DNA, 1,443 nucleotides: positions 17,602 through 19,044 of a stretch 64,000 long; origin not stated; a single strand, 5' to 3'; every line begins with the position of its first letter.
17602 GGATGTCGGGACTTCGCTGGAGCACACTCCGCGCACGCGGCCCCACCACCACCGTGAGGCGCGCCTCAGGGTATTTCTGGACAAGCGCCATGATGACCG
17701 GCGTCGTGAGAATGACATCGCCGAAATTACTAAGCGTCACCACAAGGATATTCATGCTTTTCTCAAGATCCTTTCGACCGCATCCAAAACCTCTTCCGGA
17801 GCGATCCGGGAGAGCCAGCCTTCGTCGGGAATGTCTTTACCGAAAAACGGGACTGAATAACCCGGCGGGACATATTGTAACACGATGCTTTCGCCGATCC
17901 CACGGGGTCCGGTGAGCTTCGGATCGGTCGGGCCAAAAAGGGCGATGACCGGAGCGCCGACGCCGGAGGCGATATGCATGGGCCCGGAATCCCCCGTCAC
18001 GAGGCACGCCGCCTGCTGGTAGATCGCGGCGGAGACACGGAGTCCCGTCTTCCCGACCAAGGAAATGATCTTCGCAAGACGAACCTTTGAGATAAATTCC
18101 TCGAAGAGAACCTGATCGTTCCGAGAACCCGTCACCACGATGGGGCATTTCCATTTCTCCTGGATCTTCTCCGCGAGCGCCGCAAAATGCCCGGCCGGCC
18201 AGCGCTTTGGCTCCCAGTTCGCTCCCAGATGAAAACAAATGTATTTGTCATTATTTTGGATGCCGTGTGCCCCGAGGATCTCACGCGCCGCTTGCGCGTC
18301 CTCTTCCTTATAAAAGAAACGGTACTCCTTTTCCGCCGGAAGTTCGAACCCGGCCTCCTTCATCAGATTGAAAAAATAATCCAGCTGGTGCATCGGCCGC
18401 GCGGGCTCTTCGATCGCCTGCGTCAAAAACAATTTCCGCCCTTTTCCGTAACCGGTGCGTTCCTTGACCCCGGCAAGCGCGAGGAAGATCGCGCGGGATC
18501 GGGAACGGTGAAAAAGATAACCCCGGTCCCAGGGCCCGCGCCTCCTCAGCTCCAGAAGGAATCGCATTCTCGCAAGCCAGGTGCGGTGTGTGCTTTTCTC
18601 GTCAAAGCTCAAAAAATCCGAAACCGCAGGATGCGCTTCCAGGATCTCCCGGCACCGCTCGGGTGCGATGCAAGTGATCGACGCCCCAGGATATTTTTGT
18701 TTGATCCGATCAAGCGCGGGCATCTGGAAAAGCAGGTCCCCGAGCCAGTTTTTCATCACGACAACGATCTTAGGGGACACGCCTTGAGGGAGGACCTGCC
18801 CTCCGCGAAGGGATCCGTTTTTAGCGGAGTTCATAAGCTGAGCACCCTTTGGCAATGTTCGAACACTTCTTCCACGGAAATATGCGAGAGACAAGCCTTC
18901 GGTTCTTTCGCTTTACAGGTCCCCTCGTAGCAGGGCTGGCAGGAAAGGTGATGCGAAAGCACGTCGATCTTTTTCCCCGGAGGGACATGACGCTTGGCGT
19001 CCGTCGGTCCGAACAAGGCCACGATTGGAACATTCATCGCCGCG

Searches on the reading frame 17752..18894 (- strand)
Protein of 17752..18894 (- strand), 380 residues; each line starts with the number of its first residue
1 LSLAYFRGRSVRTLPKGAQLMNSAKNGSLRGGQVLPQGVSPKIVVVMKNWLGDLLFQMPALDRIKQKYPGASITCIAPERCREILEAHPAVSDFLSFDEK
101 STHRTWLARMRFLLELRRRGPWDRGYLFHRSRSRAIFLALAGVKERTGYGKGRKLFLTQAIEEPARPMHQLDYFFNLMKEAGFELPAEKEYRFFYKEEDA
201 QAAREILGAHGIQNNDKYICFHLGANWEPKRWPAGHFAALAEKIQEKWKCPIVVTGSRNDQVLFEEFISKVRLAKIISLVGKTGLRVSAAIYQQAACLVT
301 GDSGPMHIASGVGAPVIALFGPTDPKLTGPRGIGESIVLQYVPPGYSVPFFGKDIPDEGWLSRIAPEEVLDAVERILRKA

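Call 7: search_protein_families(library=pfam, proteins=[window:17752-18894:-])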
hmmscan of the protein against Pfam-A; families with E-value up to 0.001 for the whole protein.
window:17752-18894:- (380 aa): 1 family
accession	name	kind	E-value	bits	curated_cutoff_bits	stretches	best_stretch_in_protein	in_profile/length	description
PF01075.23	Glyco_transf_9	-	1.2e-33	116.9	22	1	121-332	12-221/247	Glycosyltransferase family 9 (heptosyltransferase)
